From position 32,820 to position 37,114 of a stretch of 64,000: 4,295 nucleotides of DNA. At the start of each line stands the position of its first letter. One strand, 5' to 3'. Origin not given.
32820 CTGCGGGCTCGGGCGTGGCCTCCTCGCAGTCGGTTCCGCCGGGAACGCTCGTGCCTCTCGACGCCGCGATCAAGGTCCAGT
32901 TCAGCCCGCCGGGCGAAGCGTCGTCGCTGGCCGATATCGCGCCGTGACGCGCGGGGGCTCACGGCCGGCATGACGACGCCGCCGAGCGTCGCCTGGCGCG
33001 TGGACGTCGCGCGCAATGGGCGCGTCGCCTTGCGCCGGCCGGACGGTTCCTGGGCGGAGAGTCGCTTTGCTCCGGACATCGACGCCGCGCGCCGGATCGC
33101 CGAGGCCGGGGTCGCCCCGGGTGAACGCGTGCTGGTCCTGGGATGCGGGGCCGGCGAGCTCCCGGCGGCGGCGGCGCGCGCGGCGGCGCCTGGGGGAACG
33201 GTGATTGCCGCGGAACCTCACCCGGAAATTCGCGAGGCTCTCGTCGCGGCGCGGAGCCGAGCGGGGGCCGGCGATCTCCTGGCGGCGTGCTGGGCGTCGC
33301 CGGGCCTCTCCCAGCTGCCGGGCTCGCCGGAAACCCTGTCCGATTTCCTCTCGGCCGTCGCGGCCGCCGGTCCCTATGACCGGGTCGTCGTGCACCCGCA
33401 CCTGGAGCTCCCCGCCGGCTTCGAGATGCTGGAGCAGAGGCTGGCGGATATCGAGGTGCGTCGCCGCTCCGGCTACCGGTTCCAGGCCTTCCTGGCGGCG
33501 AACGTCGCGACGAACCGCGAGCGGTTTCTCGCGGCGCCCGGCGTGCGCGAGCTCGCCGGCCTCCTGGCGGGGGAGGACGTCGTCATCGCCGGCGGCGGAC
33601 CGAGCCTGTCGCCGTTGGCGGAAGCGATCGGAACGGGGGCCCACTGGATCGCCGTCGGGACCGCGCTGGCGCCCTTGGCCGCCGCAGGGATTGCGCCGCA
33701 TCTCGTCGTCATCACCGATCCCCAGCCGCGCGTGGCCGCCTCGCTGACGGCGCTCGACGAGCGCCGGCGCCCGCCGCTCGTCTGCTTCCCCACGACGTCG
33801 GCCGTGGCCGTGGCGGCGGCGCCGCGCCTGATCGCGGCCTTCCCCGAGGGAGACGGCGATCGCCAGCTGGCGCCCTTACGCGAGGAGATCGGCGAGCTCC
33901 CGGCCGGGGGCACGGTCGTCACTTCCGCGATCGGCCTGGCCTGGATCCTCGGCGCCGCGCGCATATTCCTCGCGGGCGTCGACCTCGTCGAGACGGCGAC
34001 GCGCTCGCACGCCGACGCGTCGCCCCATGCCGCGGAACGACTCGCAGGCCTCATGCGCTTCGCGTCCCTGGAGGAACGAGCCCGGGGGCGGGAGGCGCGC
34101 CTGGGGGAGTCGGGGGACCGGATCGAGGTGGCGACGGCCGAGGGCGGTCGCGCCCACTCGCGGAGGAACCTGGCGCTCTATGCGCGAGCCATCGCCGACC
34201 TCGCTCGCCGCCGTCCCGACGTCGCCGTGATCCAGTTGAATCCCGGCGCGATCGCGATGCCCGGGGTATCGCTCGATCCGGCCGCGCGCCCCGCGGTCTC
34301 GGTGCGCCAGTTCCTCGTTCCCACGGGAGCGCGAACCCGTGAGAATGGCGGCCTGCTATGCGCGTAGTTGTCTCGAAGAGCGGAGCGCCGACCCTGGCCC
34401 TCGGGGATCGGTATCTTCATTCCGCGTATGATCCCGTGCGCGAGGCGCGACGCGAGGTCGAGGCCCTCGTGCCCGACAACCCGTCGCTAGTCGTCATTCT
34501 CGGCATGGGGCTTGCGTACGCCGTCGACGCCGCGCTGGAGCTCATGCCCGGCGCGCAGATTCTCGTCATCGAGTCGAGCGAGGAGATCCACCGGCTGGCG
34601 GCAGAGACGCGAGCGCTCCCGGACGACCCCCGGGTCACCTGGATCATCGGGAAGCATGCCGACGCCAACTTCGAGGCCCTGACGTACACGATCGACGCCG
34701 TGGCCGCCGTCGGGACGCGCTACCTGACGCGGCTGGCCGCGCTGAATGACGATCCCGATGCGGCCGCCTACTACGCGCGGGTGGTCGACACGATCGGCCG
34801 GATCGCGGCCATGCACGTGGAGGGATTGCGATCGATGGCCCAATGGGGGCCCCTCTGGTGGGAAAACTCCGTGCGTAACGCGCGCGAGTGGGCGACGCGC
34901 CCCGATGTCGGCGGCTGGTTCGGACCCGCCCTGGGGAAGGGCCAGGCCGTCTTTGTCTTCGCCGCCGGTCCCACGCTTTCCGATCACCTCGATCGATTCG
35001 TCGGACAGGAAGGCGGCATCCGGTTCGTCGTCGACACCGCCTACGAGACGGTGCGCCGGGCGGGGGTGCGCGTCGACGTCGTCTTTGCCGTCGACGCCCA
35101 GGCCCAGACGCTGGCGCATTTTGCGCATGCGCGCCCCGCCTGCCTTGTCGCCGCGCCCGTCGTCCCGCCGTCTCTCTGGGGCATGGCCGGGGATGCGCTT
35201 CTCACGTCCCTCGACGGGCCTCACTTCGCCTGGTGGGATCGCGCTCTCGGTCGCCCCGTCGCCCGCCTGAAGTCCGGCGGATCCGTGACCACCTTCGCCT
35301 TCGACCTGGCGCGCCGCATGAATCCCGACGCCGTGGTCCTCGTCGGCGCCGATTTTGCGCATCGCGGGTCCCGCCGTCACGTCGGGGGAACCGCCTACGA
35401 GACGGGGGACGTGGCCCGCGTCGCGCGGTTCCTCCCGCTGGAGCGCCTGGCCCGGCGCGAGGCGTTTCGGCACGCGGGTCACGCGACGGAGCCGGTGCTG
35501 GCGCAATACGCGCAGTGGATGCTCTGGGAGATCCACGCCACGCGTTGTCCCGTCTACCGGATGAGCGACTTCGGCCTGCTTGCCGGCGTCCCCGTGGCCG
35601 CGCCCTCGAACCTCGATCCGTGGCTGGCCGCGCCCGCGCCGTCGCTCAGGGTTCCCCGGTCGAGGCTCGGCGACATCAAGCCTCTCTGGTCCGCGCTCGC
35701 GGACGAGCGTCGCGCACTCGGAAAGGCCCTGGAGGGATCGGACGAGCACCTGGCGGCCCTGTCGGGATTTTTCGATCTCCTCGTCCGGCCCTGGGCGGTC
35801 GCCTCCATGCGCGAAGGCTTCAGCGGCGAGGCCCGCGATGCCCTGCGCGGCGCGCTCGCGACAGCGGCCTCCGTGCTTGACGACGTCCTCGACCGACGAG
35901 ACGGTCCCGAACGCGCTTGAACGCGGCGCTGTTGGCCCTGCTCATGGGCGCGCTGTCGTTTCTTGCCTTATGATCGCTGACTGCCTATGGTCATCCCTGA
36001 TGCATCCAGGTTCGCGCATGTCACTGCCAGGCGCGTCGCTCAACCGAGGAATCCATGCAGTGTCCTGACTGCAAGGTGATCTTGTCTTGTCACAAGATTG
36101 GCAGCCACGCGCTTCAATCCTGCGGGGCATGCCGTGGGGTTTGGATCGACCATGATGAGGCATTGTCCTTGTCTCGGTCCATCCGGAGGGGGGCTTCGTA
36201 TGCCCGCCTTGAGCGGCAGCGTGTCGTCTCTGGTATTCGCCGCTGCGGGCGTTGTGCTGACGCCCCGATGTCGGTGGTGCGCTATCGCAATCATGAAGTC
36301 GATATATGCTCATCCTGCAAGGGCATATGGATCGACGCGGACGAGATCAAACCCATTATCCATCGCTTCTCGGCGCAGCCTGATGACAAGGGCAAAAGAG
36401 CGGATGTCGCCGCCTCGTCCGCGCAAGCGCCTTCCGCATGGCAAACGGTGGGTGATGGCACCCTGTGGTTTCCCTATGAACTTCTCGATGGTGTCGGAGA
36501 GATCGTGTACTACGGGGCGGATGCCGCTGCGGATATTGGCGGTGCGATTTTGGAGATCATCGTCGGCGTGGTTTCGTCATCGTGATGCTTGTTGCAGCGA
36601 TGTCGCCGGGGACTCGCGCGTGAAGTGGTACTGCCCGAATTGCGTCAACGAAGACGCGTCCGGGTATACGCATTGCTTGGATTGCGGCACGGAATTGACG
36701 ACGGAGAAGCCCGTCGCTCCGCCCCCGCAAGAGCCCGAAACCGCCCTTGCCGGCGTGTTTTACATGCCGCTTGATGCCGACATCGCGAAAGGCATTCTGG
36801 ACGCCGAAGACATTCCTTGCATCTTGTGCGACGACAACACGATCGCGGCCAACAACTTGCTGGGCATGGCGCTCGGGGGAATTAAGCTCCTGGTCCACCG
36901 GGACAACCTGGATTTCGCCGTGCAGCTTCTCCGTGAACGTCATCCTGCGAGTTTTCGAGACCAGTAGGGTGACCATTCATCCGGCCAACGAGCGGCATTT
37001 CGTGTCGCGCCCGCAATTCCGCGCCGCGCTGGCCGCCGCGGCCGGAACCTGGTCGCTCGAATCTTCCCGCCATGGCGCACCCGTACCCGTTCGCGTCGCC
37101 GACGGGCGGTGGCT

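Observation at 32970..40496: Island of Maf-like (MptE-like / DUF115) genes: four modules in three genes, including an 1175-aa tandem fusion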

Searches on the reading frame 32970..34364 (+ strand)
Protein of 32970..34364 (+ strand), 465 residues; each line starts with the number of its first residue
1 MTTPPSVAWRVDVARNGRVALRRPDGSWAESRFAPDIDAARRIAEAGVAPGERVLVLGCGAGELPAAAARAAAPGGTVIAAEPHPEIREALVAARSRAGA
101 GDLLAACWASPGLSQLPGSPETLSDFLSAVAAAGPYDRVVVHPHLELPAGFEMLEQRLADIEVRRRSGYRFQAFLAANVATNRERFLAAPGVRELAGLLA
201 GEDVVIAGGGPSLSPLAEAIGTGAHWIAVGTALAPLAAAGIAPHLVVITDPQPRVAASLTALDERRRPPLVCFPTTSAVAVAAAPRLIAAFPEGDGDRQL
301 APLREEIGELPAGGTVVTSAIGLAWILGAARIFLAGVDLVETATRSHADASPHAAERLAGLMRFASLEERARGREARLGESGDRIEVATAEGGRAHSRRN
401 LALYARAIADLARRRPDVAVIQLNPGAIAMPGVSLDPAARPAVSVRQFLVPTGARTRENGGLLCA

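Call 7: search_protein_families(library=pfam, proteins=[window:32970-34364:+], max_evalue=0.1)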
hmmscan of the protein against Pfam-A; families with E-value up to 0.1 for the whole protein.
window:32970-34364:+ (465 aa): 1 family
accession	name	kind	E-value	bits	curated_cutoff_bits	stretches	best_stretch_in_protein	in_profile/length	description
PF01973.23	MptE-like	-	6.4e-20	72.1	34.6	1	185-341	9-168/171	6-hydroxymethylpterin diphosphokinase MptE-like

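Call 8: search_protein_families(library=ncbifam, proteins=[window:32970-34364:+], max_evalue=0.1)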
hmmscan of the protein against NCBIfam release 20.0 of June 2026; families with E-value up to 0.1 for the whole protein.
window:32970-34364:+ (465 aa): 7 families
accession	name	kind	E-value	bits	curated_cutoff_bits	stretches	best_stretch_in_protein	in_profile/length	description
NF043040.1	corrin_prot_MT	hypoth_equivalog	0.00028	20.4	180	1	40-87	31-75/216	corrinoid protein-associated methyltransferase CpaM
NF000058.2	Erm41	exception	0.00034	20.5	350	1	37-109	18-91/173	23S rRNA (adenine(2058)-N(6))-methyltransferase Erm(41)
NF000468.1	Erm37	exception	0.0011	19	350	1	20-88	3-67/179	23S rRNA (adenine(2058)-N(6))-methyltransferase Erm(37)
NF047649.1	MTase_UXPK_star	exception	0.0096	15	460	1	48-88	75-115/283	methyltransferase/UXPK-star double selenoprotein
TIGR01444.1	fkbM_fam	subfamily_domain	0.018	15.5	37.7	1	58-97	6-44/143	FkbM family methyltransferase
NF001240.0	PRK00216.1-1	equivalog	0.039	13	378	1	43-82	56-95/251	bifunctional demethylmenaquinone methyltransferase/2-methoxy-6-polyprenyl-1,4-benzoquinol methylase UbiE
NF041537.1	ArsM_AhpD_UU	exception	0.053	12.3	510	1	48-87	74-113/345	arsenite methyltransferase/AhpD domain selenoprotein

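Call 28: search_solved_structures(query=window:32970-34364:+, max_evalue=1)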
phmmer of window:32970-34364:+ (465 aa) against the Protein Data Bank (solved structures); distinct sequences matched with E-value up to 1: 7.
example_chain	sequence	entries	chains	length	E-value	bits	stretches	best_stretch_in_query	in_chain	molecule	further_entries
1i9g_A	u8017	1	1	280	0.0016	20.7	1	38-87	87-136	HYPOTHETICAL PROTEIN RV2118C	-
3lga_A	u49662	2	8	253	0.063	15.5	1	37-85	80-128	SAM-dependent methyltransferase | SAM-dependent methyltransferase, putative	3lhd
3bkx_A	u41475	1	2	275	0.063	15.5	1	42-80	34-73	SAM-dependent methyltransferase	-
3mb5_A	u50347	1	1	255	0.064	15.5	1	37-85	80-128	SAM-dependent methyltransferase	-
1jvb_A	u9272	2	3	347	0.1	14.8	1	32-111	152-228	NAD(H)-DEPENDENT ALCOHOL DEHYDROGENASE | NAD-dependent alcohol dehydrogenase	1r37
3i4c_A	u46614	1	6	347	0.11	14.7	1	32-111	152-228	NAD-dependent alcohol dehydrogenase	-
1nto_A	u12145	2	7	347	0.11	14.7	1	32-111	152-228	NAD-dependent alcohol dehydrogenase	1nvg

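Call 95: predict_structure(alignment_id=A4)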
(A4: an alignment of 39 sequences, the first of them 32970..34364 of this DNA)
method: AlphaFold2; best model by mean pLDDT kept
length: 465 residues; sequences in the alignment: 39
mean_pLDDT: 82.7   pTM: 0.77
mean pLDDT of the five models: 82.7, 81.8, 81.5, 80.5, 77.9
residues with pLDDT >= 90: 223; 70-90: 146; 50-70: 73; < 50: 23
segments of 3 or more residues with pLDDT < 50: 1-6, 451-465
pLDDT, mean of each block of 10 residues (from residue 1): 54 90 91 95 95 89 91 88 82 68 56 55 66 76 74 67 69 85 91 94 96 94 93 94 95 88 93 94 94 70 82 88 96 96 78 77 77 80 89 92 93 96 95 94 70 40 39
secondary structure, 60 per line:
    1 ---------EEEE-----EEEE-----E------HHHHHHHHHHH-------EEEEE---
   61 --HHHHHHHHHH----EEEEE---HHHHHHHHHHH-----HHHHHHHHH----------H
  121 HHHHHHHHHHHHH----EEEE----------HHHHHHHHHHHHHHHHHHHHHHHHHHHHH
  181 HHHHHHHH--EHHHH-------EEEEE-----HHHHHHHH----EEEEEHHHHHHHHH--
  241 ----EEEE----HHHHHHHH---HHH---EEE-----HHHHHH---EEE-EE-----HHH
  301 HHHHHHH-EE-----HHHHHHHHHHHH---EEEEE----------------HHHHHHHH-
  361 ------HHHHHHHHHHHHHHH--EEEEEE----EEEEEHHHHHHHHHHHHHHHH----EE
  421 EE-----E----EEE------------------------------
elements in order: E10-13 E19-22 H35-45 E53-57 H63-72 E77-81 H85-95 H101-109 H120-133 E138-141 H152-188 H192-195 E203-207 H213-220 E225-229 H230-238 E245-248 H253-260 E270-272 H278-283 E287-289 H298-307 H316-327 E331-335 H352-359 H367-381 E384-389 E394-398 H399-414 E419-422 E433-435

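Call 97: fold_search(model_id=the predicted structure, library=pdb)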
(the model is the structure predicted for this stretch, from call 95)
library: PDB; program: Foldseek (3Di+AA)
matches with E <= 10: 1911; with E <= 0.001: 1
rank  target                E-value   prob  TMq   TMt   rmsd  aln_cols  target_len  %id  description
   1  5mu5                  1.4e-15  1.00  0.56  0.43   7.5       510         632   15  Structure of MAf glycosyltransferase from Magnetospirillum magneticum AMB-1 (released 2017-11-15)
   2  1dl5_A                1.2e-03  1.00  0.16  0.23   8.6       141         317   18  PROTEIN-L-ISOASPARTATE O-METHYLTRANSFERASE (released 2000-12-08)
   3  1dl5_B                1.6e-03  1.00  0.16  0.23   8.6       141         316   18  PROTEIN-L-ISOASPARTATE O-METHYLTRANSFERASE (released 2000-12-08)
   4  1i9g                  1.7e-03  1.00  0.17  0.29   4.7       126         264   25  CRYSTAL STRUCTURE OF AN ADOMET DEPENDENT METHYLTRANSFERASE (released 2001-09-26)
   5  5c0o_E                2.6e-03  1.00  0.14  0.26   3.7        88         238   27  m1A58 tRNA methyltransferase mutant - Y78A (released 2015-07-08)
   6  5evj_A                2.6e-03  1.00  0.15  0.21   6.0       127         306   22  X-ray crystal structure of CrArsM, an arsenic (III) S-adenosylmethionine methyltransferase from Chlamydomonas reinhard (released 2016-11-30)
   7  5evj_B                3.1e-03  1.00  0.16  0.23   6.3       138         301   22  X-ray crystal structure of CrArsM, an arsenic (III) S-adenosylmethionine methyltransferase from Chlamydomonas reinhard (released 2016-11-30)
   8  3vyw_B                3.4e-03  1.00  0.14  0.20   4.6        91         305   19  Crystal structure of MNMC2 from Aquifex Aeolicus (released 2012-10-17)
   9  2as0_A                3.6e-03  1.00  0.20  0.23   9.5       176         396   16  Crystal Structure of PH1915 (APC 5817): A Hypothetical RNA Methyltransferase (released 2005-09-20)
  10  3dh0_B                4.0e-03  1.00  0.14  0.30   3.7        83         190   20  Crystal structure of a SAM dependent methyltransferase from Aquifex aeolicus (released 2008-07-15)
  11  8fzb_C                4.0e-03  0.99  0.19  0.26   7.3       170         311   20  Crystal structure of human FAM86A (released 2023-06-21)
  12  5mms_C                4.3e-03  0.44  0.15  0.19  21.0       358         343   12  Human cystathionine beta-synthase (CBS) p.P49L delta409-551 variant (released 2017-05-03)
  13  5c1i_D                4.5e-03  1.00  0.14  0.30   3.6        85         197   29  m1A58 tRNA methyltransferase mutant - D170A (released 2015-06-24)
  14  6jcl_A                4.5e-03  1.00  0.15  0.28   8.9       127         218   25  Crystal structure of cofactor-bound Rv0187 from MTB (released 2019-12-11)
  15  6jcl_C                4.8e-03  1.00  0.17  0.33   4.1       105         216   27  Crystal structure of cofactor-bound Rv0187 from MTB (released 2019-12-11)
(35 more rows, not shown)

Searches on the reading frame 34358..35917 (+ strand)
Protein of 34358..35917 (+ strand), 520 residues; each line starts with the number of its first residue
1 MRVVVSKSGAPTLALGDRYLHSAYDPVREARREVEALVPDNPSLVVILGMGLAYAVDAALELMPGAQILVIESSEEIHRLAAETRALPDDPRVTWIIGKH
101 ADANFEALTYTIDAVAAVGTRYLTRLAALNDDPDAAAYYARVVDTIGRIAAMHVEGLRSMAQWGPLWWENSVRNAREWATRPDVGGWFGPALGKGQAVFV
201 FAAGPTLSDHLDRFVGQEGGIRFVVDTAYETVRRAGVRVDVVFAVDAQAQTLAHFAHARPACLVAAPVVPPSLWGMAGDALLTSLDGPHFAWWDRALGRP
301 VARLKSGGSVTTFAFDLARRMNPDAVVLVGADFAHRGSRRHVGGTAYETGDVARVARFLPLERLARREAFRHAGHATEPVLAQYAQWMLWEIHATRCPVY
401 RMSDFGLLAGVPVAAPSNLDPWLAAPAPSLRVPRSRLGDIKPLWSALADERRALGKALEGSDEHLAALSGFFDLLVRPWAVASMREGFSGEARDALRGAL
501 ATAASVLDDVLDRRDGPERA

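Call 7: search_protein_families(library=pfam, proteins=[window:34358-35917:+], max_evalue=0.1)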
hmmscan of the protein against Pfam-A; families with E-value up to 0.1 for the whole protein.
window:34358-35917:+ (520 aa): 1 family
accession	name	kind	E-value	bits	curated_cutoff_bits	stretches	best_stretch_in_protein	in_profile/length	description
PF01973.23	MptE-like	-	2.3e-15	57.2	34.6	1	172-336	4-169/171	6-hydroxymethylpterin diphosphokinase MptE-like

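Call 8: search_protein_families(library=ncbifam, proteins=[window:34358-35917:+], max_evalue=0.1)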
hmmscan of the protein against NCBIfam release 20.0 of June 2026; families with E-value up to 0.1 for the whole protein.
window:34358-35917:+ (520 aa): 2 families
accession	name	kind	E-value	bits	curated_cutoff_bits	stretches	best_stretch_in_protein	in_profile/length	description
NF050051.1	FlagModPseD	domain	0.053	12.1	670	0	304-336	343-375/640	flagellin modification protein PseD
TIGR04295.1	B12_rSAM_oligo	hypoth_equivalog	0.093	11.4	400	0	358-439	23-96/422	TIGR04295 family B12-binding domain-containing radical SAM protein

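Call 27: search_solved_structures(query=window:34358-35917:+, max_evalue=1)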
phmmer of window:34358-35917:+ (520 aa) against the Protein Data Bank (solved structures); distinct sequences matched with E-value up to 1: 0.

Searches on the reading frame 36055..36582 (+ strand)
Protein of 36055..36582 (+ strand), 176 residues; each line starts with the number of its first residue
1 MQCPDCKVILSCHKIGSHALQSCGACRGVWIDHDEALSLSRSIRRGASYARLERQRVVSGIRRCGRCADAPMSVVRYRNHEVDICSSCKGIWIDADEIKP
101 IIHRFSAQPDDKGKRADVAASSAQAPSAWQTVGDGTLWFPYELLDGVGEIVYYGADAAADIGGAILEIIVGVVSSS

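Call 45: search_protein_families(library=pfam, proteins=[window:36055-36582:+], max_evalue=0.01)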
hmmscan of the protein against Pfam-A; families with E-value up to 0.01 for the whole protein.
window:36055-36582:+ (176 aa): 1 family
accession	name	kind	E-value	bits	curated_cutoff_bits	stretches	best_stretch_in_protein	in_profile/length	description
PF13453.11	Zn_ribbon_TFIIB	-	1.5e-16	60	22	2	63-102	1-39/41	Transcription factor zinc-finger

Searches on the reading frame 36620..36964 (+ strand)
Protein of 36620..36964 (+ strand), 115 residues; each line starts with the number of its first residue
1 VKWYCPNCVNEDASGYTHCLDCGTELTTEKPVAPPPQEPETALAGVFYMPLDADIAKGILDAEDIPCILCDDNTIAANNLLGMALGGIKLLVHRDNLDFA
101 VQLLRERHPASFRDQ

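Call 45: search_protein_families(library=pfam, proteins=[window:36620-36964:+], max_evalue=0.01)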
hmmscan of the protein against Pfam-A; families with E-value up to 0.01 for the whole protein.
window:36620-36964:+ (115 aa): 2 families
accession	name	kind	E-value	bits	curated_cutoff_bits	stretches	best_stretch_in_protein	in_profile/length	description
PF09413.15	DUF2007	-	0.00014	22.4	25.7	1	50-106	10-64/66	Putative prokaryotic signal transducing protein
PF12773.13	DZR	-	0.0015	19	27.3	1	5-36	1-24/45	Double zinc ribbon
